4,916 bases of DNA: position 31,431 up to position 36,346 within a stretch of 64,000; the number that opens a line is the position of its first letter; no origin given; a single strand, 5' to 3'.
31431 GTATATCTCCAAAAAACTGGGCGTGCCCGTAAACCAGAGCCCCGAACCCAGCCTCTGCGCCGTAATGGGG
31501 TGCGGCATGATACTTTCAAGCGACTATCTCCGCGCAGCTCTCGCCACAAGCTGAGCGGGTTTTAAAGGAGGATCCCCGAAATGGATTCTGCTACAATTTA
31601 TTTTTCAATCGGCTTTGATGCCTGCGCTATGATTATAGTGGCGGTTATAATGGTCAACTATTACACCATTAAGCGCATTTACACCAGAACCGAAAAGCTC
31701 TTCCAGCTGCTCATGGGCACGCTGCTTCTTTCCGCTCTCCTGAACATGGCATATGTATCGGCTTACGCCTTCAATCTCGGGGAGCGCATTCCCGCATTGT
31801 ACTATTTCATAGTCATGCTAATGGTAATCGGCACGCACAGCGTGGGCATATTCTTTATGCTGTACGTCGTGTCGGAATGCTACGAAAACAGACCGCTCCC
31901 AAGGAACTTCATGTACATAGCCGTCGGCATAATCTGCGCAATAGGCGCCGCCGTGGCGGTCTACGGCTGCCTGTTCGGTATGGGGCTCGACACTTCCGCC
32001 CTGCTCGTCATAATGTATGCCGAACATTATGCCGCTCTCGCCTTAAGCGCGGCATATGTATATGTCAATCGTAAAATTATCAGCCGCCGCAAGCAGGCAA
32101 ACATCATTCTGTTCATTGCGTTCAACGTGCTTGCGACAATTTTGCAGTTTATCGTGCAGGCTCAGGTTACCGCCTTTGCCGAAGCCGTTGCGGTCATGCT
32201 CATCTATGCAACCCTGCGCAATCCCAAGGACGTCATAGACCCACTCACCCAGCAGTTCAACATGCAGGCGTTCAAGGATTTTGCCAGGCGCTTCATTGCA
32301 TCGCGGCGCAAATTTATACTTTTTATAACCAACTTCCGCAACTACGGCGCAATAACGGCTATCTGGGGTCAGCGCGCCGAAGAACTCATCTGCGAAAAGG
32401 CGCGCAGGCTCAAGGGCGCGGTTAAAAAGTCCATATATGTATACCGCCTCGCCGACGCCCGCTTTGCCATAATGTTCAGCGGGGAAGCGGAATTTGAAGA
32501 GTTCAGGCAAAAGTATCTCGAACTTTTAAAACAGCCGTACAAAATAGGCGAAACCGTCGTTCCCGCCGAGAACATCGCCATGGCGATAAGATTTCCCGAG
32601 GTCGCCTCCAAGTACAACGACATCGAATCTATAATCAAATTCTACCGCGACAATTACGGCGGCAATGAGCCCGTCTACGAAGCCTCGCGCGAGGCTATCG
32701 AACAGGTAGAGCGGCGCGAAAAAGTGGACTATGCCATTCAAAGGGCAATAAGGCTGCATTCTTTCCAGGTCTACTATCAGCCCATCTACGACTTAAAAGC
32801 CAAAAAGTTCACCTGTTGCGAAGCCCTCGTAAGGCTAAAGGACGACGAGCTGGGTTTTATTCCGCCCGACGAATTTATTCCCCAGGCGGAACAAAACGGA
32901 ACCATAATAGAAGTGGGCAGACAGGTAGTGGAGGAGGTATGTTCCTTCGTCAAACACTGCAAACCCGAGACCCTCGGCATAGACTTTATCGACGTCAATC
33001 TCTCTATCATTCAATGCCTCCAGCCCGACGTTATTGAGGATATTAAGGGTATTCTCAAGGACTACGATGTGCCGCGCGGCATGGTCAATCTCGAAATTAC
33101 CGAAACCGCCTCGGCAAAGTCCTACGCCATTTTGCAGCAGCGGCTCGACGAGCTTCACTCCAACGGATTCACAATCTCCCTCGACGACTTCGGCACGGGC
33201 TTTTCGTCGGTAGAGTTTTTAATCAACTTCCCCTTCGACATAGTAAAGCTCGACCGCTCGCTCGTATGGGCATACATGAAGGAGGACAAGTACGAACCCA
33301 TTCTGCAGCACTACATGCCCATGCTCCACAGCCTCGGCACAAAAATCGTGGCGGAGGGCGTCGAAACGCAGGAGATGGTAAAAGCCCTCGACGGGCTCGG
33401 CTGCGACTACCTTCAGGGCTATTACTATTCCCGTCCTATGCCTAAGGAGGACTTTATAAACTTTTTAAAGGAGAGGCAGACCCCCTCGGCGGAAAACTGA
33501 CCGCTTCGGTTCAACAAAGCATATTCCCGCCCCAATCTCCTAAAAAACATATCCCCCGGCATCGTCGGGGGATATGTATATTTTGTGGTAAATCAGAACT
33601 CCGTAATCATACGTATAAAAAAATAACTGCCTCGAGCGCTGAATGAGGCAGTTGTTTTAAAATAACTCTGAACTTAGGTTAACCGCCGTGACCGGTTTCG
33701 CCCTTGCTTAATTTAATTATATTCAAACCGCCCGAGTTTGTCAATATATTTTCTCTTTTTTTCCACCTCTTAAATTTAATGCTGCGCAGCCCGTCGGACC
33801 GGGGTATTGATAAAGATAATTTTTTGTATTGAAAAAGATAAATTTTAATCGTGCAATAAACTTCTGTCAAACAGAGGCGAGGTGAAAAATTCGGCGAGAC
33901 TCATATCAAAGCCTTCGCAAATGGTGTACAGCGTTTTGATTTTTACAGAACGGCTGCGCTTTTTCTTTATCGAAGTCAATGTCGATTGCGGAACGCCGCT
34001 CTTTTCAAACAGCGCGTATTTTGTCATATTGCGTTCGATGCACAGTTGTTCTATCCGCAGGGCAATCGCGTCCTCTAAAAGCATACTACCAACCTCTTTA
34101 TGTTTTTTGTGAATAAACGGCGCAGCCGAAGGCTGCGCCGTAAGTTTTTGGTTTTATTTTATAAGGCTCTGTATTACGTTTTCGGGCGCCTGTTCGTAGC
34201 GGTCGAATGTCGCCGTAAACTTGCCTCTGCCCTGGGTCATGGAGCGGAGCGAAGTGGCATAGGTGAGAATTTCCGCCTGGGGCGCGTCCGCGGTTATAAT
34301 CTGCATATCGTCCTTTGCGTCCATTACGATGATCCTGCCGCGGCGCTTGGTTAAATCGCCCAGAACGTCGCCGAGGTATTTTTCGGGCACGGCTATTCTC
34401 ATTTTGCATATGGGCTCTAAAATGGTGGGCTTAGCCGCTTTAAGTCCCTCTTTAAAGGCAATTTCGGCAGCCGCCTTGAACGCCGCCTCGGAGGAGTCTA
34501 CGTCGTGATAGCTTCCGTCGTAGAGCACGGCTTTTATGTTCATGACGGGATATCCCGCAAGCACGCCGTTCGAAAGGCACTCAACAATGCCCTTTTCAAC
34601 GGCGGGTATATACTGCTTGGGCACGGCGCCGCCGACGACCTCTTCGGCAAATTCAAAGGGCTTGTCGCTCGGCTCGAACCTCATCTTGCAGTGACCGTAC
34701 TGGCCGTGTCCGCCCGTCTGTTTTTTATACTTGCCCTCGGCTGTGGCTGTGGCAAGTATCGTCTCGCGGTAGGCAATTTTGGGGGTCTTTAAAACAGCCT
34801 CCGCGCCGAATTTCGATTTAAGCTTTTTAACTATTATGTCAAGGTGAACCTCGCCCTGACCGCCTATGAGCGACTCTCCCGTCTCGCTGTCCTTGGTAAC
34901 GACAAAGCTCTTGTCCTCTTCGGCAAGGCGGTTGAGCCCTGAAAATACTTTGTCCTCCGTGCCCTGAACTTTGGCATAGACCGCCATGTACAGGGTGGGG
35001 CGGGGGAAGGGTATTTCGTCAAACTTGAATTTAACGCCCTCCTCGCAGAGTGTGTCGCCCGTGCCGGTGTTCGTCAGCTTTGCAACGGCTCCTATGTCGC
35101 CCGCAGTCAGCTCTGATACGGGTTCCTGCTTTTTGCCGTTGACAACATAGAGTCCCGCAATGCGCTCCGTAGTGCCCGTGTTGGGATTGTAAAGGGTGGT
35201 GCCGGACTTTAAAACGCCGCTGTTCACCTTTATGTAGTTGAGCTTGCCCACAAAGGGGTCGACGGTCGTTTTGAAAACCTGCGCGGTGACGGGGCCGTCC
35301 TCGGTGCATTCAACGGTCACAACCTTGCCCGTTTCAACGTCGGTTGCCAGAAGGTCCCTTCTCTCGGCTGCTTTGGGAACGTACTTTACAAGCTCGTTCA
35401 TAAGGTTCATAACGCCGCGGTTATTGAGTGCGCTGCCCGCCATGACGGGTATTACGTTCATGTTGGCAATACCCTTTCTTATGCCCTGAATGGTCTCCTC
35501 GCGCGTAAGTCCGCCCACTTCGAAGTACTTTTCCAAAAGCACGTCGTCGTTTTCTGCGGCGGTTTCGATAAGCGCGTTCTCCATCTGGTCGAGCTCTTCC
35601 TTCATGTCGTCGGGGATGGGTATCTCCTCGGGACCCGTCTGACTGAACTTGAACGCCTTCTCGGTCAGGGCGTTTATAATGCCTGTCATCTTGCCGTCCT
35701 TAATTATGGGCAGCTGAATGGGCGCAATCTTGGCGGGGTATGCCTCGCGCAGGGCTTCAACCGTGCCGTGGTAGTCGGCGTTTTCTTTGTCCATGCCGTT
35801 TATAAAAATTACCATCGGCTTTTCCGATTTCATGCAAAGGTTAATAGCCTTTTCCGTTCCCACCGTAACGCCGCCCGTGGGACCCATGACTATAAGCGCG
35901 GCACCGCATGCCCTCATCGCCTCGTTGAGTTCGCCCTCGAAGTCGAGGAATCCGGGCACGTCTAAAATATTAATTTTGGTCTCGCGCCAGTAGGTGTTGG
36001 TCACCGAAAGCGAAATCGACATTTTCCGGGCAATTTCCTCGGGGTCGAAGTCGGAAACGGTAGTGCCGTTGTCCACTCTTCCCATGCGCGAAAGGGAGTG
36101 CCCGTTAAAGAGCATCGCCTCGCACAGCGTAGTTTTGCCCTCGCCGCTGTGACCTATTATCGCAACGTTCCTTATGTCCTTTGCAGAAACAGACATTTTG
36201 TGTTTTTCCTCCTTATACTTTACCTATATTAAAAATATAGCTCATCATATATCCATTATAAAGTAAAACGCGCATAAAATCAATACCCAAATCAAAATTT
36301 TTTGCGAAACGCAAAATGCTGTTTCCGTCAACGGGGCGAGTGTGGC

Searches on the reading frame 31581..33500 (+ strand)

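Call 70: search_protein_families(library=ncbifam, proteins=[window:31581-33500:+], max_evalue=0.00001)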
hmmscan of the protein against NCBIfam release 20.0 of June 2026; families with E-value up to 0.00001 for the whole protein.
window:31581-33500:+ (639 aa): 14 families
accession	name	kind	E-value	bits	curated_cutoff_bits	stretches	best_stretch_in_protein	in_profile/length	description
NF052458.1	PhdiestGepA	equivalog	8.8e-62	209.4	1200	1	209-625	418-837/840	phosphodiesterase GepA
NF045675.1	PhdiestaseDibA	equivalog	1.7e-57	195.1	980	1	220-624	206-620/623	phosphodiesterase DibA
NF008467.0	PRK11359.1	equivalog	4.7e-54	183.6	857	1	220-632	379-795/800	oxygen-sensing cyclic-di-GMP phosphodiesterase DosP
NF007474.0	PRK10060.1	equivalog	5.6e-49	166.9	782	1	222-634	242-659/663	cyclic di-GMP phosphodiesterase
NF053781.1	cdiGMPphdstlr2612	equivalog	1e-47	162.5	1600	1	269-631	898-1267/1268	Tlr1612 family c-di-GMP phosphodiesterase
NF008807.1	PRK11829.1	equivalog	1.2e-44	152.5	733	1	267-626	296-659/670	biofilm formation regulator HmsP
NF007839.0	PRK10551.1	equivalog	5.2e-43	147.4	461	1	379-635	261-516/518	cyclic di-GMP phosphodiesterase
NF052596.1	RR_EAL_PvrR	equivalog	2.2e-32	112.2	580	1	376-634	136-394/398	response regulator cyclic di-GMP phosphodiesterase PvrR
NF007298.0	PRK09776.1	equivalog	2.3e-25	88.7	1135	1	364-629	843-1106/1111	diguanylate cyclase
NF052265.1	EAL_dom_RimA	equivalog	4.4e-24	85.1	430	1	394-621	16-235/248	S6 modification regulatory phosphodiesterase RimA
NF051476.1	CDiGphdiTpdA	equivalog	7.5e-18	64.6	1000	1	382-617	347-568/570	cyclic di-GMP phosphodiesterase TpdA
NF008281.1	PRK11059.1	equivalog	5.4e-17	61.3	663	1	389-620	404-630/633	RNase E specificity factor CsrD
NF045673.1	c-di-GMPRcptLapD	equivalog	1e-15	57.1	1020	1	263-621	286-646/647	cyclic di-GMP receptor LapD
NF008617.0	PRK11596.1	equivalog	4.1e-12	45.9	190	1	501-625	129-248/255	cyclic-guanylate-specific phosphodiesterase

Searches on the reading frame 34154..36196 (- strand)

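Call 70: search_protein_families(library=ncbifam, proteins=[window:34154-36196:-], max_evalue=0.00001)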
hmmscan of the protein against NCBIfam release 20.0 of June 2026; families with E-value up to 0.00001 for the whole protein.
window:34154-36196:- (680 aa): 25 families
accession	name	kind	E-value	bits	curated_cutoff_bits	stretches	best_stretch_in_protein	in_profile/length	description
NF009381.0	PRK12740.1-5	subfamily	1.1e-262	873.5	583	1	2-680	3-683/692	elongation factor G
TIGR00484.1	EF-G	equivalog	4.8e-193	643.1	659.4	1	3-680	5-687/691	elongation factor G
NF009891.0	PRK13351.1-1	equivalog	8.2e-183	609.6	597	1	3-679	4-674/681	elongation factor G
NF058620.1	EFG2_Bacteroid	exception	1.6e-174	582.1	1000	2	4-510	5-508/717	elongation factor G2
NF009377.1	PRK12740.1-1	equivalog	3.7e-169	564.4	890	1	4-677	9-697/700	elongation factor G-like protein EF-G2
NF009379.0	PRK12740.1-3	equivalog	2e-162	542.2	513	1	5-678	5-666/674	elongation factor G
NF012153.1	tet_protect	equivalog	5e-81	272.8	775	1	10-666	2-613/614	tetracycline resistance ribosomal protection protein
TIGR00490.1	aEF-2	equivalog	1.1e-69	235.4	738.45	3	286-489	274-479/720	elongation factor EF-2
NF000120.3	47473_otr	exception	3.7e-56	191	900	1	10-661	4-607/608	tetracycline resistance ribosomal protection protein Otr(A)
NF001964.0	PRK00741.1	equivalog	4.1e-51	174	473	1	8-475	12-468/529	peptide chain release factor 3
NF033148.1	tet_protect_M_W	exception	6.6e-51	173.4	1100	2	209-676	174-620/639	TetM/TetW/TetO/TetS family tetracycline resistance ribosomal protection protein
NF009892.0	PRK13351.1-3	equivalog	1.8e-47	162.1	640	1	7-659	2-606/623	elongation factor G-like protein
TIGR01394.1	TypA_BipA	equivalog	3.1e-46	157.8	757.3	3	8-148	1-139/594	translational GTPase TypA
TIGR00503.1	prfC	equivalog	5.6e-42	143.8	466.95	1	8-476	11-468/527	peptide chain release factor 3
NF012155.1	tet_protect_M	exception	1.3e-41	142.5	1420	2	8-157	3-152/639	tetracycline resistance ribosomal protection protein Tet(M)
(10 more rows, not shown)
